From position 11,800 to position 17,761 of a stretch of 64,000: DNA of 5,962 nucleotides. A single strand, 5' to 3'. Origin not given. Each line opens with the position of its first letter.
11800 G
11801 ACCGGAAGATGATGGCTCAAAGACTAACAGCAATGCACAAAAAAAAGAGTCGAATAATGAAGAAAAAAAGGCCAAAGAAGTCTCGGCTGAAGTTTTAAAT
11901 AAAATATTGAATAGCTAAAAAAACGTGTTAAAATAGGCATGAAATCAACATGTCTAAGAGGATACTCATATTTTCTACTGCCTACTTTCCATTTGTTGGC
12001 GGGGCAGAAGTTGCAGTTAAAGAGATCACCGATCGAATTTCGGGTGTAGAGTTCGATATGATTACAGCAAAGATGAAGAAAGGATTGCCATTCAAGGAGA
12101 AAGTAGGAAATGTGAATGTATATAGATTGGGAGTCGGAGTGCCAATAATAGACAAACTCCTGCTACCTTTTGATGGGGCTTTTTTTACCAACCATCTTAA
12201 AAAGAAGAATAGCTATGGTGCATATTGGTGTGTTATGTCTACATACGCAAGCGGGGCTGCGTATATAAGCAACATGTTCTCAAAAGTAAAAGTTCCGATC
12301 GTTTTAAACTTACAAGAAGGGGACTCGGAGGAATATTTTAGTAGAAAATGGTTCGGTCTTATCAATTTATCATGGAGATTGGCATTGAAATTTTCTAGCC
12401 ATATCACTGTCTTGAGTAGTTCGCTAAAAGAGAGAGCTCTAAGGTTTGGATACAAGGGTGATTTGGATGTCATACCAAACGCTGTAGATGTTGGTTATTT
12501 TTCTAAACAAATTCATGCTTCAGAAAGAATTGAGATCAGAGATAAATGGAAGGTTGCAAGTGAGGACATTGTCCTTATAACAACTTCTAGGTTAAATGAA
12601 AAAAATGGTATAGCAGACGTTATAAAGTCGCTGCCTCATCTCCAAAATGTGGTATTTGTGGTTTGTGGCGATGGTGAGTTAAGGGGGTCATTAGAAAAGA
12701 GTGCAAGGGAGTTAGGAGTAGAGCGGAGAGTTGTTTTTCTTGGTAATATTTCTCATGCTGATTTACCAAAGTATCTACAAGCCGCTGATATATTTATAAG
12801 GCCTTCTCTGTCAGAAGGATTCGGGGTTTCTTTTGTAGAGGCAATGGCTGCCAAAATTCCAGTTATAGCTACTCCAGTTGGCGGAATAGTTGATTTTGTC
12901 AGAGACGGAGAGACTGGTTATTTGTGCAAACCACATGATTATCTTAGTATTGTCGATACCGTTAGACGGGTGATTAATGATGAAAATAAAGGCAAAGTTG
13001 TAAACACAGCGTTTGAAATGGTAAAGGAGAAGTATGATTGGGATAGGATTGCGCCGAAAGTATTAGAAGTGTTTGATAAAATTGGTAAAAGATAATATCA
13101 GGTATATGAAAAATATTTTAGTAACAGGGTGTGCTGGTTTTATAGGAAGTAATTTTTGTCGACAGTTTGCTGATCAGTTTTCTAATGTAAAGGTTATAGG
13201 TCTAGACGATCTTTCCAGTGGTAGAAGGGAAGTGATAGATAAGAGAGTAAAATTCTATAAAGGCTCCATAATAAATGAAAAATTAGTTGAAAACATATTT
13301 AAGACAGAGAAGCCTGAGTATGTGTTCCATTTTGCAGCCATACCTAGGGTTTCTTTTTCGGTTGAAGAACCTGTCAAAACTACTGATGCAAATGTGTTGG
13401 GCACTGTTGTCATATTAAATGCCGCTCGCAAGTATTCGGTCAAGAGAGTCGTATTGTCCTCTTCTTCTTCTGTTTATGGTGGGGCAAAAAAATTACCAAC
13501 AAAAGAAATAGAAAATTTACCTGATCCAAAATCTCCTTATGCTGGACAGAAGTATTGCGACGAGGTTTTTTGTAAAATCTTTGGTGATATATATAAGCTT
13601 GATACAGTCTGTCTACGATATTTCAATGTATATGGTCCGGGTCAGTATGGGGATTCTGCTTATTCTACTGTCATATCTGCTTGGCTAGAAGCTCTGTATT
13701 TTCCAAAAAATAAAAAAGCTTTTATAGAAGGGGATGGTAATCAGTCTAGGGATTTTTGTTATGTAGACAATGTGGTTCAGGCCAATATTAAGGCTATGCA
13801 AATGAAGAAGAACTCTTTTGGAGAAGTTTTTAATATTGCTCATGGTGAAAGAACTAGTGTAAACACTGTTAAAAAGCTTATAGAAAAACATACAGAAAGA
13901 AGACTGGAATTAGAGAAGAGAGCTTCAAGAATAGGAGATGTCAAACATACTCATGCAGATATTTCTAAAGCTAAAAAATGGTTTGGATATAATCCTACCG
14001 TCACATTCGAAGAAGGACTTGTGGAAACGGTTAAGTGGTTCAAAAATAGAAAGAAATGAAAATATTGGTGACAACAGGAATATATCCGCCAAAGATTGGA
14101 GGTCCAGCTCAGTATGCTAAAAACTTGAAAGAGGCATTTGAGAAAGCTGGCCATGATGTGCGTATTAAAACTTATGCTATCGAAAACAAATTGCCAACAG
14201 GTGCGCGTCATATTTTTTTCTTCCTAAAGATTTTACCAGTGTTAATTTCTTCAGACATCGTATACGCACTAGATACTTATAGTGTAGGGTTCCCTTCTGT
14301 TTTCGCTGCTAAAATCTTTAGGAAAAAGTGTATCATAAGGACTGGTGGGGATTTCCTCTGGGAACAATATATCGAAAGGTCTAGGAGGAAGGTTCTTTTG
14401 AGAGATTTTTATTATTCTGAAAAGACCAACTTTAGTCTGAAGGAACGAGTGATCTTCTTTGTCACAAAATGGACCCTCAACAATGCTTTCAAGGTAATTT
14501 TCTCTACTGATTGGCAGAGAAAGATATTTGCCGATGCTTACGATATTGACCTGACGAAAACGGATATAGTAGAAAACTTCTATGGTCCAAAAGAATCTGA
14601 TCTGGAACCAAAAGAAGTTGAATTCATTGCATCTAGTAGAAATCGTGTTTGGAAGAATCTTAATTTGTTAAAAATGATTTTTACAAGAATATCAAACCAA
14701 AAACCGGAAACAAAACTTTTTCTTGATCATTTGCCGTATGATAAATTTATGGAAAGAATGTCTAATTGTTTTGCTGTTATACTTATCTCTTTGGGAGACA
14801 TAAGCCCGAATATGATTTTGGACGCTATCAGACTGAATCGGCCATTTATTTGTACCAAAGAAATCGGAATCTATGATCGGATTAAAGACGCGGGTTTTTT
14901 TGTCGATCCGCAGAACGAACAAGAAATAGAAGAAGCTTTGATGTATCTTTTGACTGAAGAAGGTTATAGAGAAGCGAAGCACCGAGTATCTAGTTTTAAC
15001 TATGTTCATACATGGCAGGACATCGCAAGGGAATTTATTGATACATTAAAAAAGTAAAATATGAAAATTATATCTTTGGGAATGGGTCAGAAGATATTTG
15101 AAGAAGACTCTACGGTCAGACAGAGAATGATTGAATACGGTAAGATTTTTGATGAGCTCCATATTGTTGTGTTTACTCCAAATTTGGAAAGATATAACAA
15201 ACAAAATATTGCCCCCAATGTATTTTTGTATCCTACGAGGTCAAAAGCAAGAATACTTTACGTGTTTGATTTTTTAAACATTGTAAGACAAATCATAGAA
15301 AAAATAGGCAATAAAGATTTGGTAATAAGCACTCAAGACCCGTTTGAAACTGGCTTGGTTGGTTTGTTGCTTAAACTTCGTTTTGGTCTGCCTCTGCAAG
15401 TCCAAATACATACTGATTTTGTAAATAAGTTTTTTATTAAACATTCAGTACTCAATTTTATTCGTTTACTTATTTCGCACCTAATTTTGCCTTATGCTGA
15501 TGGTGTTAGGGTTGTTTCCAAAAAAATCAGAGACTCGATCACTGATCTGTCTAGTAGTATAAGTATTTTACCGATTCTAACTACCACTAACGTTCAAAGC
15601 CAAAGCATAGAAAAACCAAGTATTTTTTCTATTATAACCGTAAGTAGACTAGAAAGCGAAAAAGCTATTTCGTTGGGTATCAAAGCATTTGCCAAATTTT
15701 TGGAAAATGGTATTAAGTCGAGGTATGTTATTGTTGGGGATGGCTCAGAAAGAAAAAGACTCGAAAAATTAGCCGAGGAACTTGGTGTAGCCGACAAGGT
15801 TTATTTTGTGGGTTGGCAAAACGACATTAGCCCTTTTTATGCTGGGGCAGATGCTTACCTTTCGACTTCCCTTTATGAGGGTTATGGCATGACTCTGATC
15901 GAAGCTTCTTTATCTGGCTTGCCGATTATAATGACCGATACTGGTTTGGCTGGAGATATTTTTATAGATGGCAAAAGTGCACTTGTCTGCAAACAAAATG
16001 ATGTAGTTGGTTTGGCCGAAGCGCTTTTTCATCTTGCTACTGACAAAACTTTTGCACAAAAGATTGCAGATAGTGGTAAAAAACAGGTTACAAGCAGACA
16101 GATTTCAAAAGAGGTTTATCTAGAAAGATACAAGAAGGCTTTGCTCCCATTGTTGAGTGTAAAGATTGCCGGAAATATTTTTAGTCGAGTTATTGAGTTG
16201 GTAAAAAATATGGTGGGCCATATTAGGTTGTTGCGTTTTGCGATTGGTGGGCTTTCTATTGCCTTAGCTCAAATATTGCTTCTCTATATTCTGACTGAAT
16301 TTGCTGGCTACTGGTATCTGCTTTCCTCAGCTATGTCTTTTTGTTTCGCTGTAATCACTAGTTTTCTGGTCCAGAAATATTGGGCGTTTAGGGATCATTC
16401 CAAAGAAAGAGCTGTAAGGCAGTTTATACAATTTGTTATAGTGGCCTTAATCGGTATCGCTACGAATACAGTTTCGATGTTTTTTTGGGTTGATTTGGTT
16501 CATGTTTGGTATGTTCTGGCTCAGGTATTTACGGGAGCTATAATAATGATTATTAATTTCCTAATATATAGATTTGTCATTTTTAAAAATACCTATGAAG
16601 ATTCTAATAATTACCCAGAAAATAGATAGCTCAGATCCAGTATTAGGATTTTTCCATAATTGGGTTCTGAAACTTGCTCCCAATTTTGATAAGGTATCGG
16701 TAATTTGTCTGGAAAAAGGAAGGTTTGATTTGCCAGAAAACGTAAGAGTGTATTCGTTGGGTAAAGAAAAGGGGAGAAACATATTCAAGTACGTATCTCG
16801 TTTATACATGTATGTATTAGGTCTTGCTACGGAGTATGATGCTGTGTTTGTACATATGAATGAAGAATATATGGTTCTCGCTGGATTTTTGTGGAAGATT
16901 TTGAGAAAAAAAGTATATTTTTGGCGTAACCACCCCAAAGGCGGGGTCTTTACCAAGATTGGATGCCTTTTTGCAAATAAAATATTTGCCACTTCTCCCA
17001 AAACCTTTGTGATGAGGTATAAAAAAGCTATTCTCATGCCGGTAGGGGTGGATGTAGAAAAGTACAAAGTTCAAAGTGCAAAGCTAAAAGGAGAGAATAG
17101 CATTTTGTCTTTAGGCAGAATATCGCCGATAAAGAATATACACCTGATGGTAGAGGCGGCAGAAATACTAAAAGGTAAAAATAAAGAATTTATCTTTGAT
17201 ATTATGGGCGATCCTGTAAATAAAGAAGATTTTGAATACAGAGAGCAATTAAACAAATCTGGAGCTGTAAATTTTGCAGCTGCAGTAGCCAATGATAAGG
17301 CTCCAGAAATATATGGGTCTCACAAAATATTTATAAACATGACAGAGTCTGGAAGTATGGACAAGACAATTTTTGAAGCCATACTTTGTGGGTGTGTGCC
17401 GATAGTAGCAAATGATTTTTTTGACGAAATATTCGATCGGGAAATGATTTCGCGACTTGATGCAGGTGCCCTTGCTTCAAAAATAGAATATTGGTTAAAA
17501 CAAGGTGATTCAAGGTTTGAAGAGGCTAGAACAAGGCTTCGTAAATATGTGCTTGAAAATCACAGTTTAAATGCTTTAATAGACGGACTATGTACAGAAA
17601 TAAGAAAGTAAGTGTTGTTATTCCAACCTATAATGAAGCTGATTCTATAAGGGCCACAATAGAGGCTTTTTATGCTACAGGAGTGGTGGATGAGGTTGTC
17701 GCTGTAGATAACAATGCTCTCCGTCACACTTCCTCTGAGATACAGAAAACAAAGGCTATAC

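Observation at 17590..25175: Candidate lipid-linked pentose/hexose donor pathway: GT2+GT-C fusion, HAD-phosphatase+UbiA fusion, SDR epimerase and ArnT/PMT-like GT-C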

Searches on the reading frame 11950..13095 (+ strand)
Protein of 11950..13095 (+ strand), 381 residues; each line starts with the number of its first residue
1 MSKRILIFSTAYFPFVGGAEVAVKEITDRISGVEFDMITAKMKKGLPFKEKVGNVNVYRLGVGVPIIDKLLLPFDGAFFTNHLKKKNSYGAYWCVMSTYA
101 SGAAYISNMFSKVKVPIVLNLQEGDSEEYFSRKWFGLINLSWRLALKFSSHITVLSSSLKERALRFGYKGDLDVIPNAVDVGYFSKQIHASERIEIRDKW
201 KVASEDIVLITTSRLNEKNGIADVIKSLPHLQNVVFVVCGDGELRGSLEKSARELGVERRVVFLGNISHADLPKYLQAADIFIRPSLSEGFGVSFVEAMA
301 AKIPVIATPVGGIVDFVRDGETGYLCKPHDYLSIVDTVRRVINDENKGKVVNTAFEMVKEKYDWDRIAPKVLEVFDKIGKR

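Call 9: search_protein_families(library=pfam, proteins=[window:11950-13095:+], max_evalue=0.001)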
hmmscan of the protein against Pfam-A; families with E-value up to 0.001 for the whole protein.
window:11950-13095:+ (381 aa): 5 families
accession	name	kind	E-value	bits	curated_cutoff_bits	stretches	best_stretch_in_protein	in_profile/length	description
PF00534.26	Glycos_transf_1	-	1.4e-41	142.3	26.4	1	193-347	2-161/172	Glycosyl transferases group 1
PF13692.12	Glyco_trans_1_4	-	2.2e-33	115.9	27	1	208-344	3-142/142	Glycosyl transferases group 1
PF20706.3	GT4-conflict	-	1.5e-07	31.2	26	1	268-320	271-323/385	Family 4 Glycosyltransferase in conflict systems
PF13439.12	Glyco_transf_4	-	1.2e-06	29.1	28.5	1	16-181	1-168/170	Glycosyltransferase Family 4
PF13524.12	Glyco_trans_1_2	-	4.3e-06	27.2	25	1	227-372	8-143/144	Glycosyl transferase-like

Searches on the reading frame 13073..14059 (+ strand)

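Call 9: search_protein_families(library=pfam, proteins=[window:13073-14059:+], max_evalue=0.001)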
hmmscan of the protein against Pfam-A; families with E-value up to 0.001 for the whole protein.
window:13073-14059:+ (328 aa): 6 families
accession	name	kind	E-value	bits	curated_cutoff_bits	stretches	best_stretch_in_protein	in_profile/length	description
PF01370.27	Epimerase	-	8.6e-57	192.7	20.9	1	15-256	1-240/240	NAD dependent epimerase/dehydratase family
PF16363.11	GDP_Man_Dehyd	-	2.8e-54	185.3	27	1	16-318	1-331/332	GDP-mannose 4,6 dehydratase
PF01073.25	3Beta_HSD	-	1.1e-21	77.6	22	1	16-243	1-230/280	3-beta hydroxysteroid dehydrogenase/isomerase family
PF02719.21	Polysacc_synt_2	-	4.8e-16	59.2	20.2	1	15-131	1-128/293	Polysaccharide biosynthesis protein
PF04321.23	RmlD_sub_bind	-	1e-10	41.6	27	1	14-201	2-164/287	RmlD substrate binding domain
PF07993.18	NAD_binding_4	-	8.1e-06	25.6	20.1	1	57-236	61-256/258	Male sterility protein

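Call 11: search_protein_families(library=ncbifam, proteins=[window:13073-14059:+], max_evalue=0.01)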
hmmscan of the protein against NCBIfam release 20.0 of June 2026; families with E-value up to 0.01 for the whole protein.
window:13073-14059:+ (328 aa): 28 families (the best 25 are shown)
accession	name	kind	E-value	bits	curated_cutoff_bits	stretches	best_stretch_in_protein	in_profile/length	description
NF011728.1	PRK15181.1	equivalog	5.5e-60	203.2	760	1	12-326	15-340/348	Vi polysaccharide biosynthesis UDP-N-acetylglucosaminuronic acid C-4 epimerase TviC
TIGR01179.1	galE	equivalog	3.1e-53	180.7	262.3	1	14-327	1-329/332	UDP-glucose 4-epimerase GalE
TIGR01181.1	dTDP_gluc_dehyt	equivalog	3.5e-51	174.2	365.1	1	14-326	1-314/321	dTDP-glucose 4,6-dehydratase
TIGR04180.1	EDH_00030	hypoth_equivalog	7.4e-40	136.9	475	1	15-309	1-295/297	NAD-dependent 4,6-dehydratase LegB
TIGR02197.1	heptose_epim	equivalog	4.2e-38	131.3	274.6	1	15-325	1-315/316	ADP-glyceromanno-heptose 6-epimerase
NF007956.0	PRK10675.1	subfamily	8.3e-36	123.8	394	2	14-194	2-188/338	UDP-glucose 4-epimerase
NF007490.0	PRK10084.1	subfamily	3e-30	105.4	649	1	14-326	2-337/361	dTDP-glucose 4,6-dehydratase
NF007582.0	PRK10217.1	equivalog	1.9e-26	93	698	1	12-324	1-332/355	dTDP-glucose 4,6-dehydratase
TIGR02622.1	CDP_4_6_dhtase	equivalog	9.3e-25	87.5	278.45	1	13-325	5-332/352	CDP-glucose 4,6-dehydratase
NF042422.1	oxyalk_red_OleD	equivalog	1e-20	74.4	580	1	14-270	2-247/329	2-alkyl-3-oxoalkanoate reductase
NF047922.1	GDPFucSynFcl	equivalog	7e-20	71.7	500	1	13-326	3-304/308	GDP-L-fucose synthase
TIGR01472.1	gmd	equivalog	4.4e-19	68.9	415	1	37-293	35-288/342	GDP-mannose 4,6-dehydratase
NF008872.0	PRK11908.1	equivalog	1.9e-18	66.6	294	1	12-300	1-312/349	bifunctional UDP-4-keto-pentose/UDP-xylose synthase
TIGR03466.1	HpnA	hypoth_equivalog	1.2e-17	63.9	367.65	1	14-140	2-122/327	hopanoid-associated sugar epimerase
NF043036.1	ErythonDh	equivalog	6.9e-17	61.6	325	1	14-253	2-244/321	D-erythronate dehydrogenase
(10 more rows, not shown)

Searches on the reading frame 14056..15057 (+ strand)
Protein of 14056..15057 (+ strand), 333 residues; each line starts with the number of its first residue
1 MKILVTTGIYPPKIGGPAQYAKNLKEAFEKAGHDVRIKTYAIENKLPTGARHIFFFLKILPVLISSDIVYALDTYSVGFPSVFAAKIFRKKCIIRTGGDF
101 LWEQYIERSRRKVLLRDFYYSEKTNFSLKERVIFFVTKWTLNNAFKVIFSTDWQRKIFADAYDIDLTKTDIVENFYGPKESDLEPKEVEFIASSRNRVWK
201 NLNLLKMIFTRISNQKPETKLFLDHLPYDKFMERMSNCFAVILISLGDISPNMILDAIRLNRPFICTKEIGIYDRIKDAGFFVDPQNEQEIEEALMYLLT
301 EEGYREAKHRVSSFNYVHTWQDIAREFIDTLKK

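Call 9: search_protein_families(library=pfam, proteins=[window:14056-15057:+], max_evalue=0.001)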
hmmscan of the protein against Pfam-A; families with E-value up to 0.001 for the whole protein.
window:14056-15057:+ (333 aa): 4 families
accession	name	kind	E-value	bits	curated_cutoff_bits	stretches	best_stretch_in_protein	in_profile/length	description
PF13439.12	Glyco_transf_4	-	7.8e-05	23.2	28.5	0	14-174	1-164/170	Glycosyltransferase Family 4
PF00534.26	Glycos_transf_1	-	8.5e-05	22.6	26.4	0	222-306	77-163/172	Glycosyl transferases group 1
PF13692.12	Glyco_trans_1_4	-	0.00022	21.9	27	1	230-300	69-141/142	Glycosyl transferases group 1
PF13579.12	Glyco_trans_4_4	-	0.00097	19.9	29.7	0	15-43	1-29/158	Glycosyl transferase 4-like domain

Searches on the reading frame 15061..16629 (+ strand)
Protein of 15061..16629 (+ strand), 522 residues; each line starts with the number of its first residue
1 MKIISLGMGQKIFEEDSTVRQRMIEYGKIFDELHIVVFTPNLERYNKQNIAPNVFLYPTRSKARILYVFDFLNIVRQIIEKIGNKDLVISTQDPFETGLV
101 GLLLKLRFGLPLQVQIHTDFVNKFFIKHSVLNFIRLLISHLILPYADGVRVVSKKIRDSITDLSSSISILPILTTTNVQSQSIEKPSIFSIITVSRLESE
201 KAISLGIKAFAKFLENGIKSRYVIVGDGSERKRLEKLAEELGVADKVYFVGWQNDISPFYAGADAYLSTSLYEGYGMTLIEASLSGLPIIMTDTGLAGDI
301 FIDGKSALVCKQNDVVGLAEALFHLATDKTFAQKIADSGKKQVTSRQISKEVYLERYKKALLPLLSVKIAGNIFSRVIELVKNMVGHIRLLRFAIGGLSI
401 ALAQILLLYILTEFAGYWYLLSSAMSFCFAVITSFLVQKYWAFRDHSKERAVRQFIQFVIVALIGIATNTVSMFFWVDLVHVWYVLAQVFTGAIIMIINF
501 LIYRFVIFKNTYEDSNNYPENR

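Call 3: search_protein_families(library=pfam, proteins=[window:15061-16629:+], max_evalue=0.01)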
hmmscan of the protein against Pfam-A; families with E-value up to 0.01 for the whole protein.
window:15061-16629:+ (522 aa): 7 families
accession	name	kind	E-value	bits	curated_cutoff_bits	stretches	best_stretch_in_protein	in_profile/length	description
PF00534.26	Glycos_transf_1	-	4.6e-35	121.1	26.4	1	190-341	17-171/172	Glycosyl transferases group 1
PF13692.12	Glyco_trans_1_4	-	2.8e-28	99.4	27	1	190-328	3-142/142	Glycosyl transferases group 1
PF04138.20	GtrA_DPMS_TM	-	6.8e-22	78.3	26.1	1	392-508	1-117/117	GtrA/DPMS, transmembrane domain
PF13439.12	Glyco_transf_4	-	1.8e-07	31.8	28.5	1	35-162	22-150/170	Glycosyltransferase Family 4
PF20706.3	GT4-conflict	-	3.2e-05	23.5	26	1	165-297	173-317/385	Family 4 Glycosyltransferase in conflict systems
PF13579.12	Glyco_trans_4_4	-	0.00021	22.1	29.7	1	65-163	53-145/158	Glycosyl transferase 4-like domain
PF13524.12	Glyco_trans_1_2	-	0.00026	21.4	25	1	234-346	6-132/144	Glycosyl transferase-like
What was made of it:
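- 16234..16629 (+): GtrA-like transmembrane domain (aa 392-508 of the GT4-GtrA fusion ORF 15061-16629). It is the only candidate flippase for polyprenyl-P-sugars in the window. PF04138, E 6.8e-22 (call 3).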

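Call 11: search_protein_families(library=ncbifam, proteins=[window:15061-16629:+], max_evalue=0.01)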
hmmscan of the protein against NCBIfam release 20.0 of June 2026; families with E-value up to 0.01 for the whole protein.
window:15061-16629:+ (522 aa): 41 families (the best 25 are shown)
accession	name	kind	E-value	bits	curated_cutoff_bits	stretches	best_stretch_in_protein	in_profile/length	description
TIGR03088.1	stp2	hypoth_equivalog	1.9e-26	93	409.05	1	174-359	180-368/374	TIGR03088 family PEP-CTERM/XrtA system glycosyltransferase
TIGR03999.1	thiol_BshA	equivalog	1.3e-23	83.5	273.7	1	184-359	195-368/375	N-acetyl-alpha-D-glucosaminyl L-malate synthase BshA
NF011726.0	PRK15179.1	equivalog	4.8e-23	81.4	733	1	188-342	517-677/694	Vi polysaccharide biosynthesis protein TviE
NF049988.1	MGlcDAGSynMgs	equivalog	1.8e-19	70.4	400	1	182-361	207-384/398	alpha-monoglucosyldiacylglycerol synthase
NF041876.1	EPS_EpsE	equivalog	5.6e-19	68.6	400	1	181-346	207-379/389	exopolysaccharide biosynthesis GT4 family glycosyltransferase EpsE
NF050056.1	ProtGlycPglH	equivalog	6.3e-18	65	600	1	75-349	77-340/354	GalNAc-alpha-(1->4)-GalNAc-alpha-(1->3)-diNAcBac-PP-undecaprenol alpha-1,4-N-acetyl-D-galactosaminyltransferase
NF012034.0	PRK15490.1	equivalog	9.9e-17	60.5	813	1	191-322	401-532/578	Vi polysaccharide biosynthesis glycosyltransferase TviE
TIGR02918.1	TIGR02918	equivalog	2.4e-16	59.5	574.6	1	164-305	296-435/500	accessory Sec system glycosyltransferase GtfA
NF007396.0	PRK09922.1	equivalog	8.9e-16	57.7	385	1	143-362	133-356/361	lipopolysaccharide 1,6-galactosyltransferase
NF050063.1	ProtGlycPglJ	equivalog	5.9e-15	55.3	500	1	178-343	185-347/363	N-acetylgalactosamine-N,N'-diacetylbacillosaminyl-diphospho-undecaprenol 4-alpha-N-acetylgalactosaminyltransferase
TIGR04157.1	glyco_rSAM_CFB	subfamily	1.4e-13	50.6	400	1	191-358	230-394/406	TIGR04157 family glycosyltransferase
NF047880.1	glyco_SdgA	exception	3.1e-13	49.1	800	1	80-339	211-467/488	serine-aspartate repeat adhesin O-glycosyltransferase SdgA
TIGR03449.1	mycothiol_MshA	equivalog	4.2e-12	45.7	462.5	1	193-343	225-384/406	D-inositol-3-phosphate glycosyltransferase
NF047881.1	glyco_SdgB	exception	6.4e-12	44.9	800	1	176-361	312-493/496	serine-aspartate repeat adhesin O-glycosyltransferase SdgB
NF038255.1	exopoly_VpsD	equivalog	2.1e-11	43.3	300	1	137-299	148-319/381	VpsD family glycosyltransferase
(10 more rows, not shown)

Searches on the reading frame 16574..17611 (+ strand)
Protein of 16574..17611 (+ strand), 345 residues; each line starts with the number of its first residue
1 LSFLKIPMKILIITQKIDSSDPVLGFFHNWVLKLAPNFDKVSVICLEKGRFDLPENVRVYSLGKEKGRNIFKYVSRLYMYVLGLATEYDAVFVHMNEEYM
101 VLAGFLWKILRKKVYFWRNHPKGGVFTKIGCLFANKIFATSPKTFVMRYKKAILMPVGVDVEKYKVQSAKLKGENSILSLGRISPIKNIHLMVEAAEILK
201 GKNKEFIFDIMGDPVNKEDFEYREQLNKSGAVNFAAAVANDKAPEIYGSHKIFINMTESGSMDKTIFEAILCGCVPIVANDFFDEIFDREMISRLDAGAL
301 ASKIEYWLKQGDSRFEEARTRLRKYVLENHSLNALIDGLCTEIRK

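Call 3: search_protein_families(library=pfam, proteins=[window:16574-17611:+], max_evalue=0.01)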
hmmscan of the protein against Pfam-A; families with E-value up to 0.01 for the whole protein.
window:16574-17611:+ (345 aa): 3 families
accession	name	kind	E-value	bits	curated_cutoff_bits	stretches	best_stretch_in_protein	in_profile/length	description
PF00534.26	Glycos_transf_1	-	5.9e-14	52.4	26.4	1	161-325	2-168/172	Glycosyl transferases group 1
PF13692.12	Glyco_trans_1_4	-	2.7e-10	41.1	27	1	175-309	2-141/142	Glycosyl transferases group 1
PF13524.12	Glyco_trans_1_2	-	2.7e-09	37.6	25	1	204-336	13-139/144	Glycosyl transferase-like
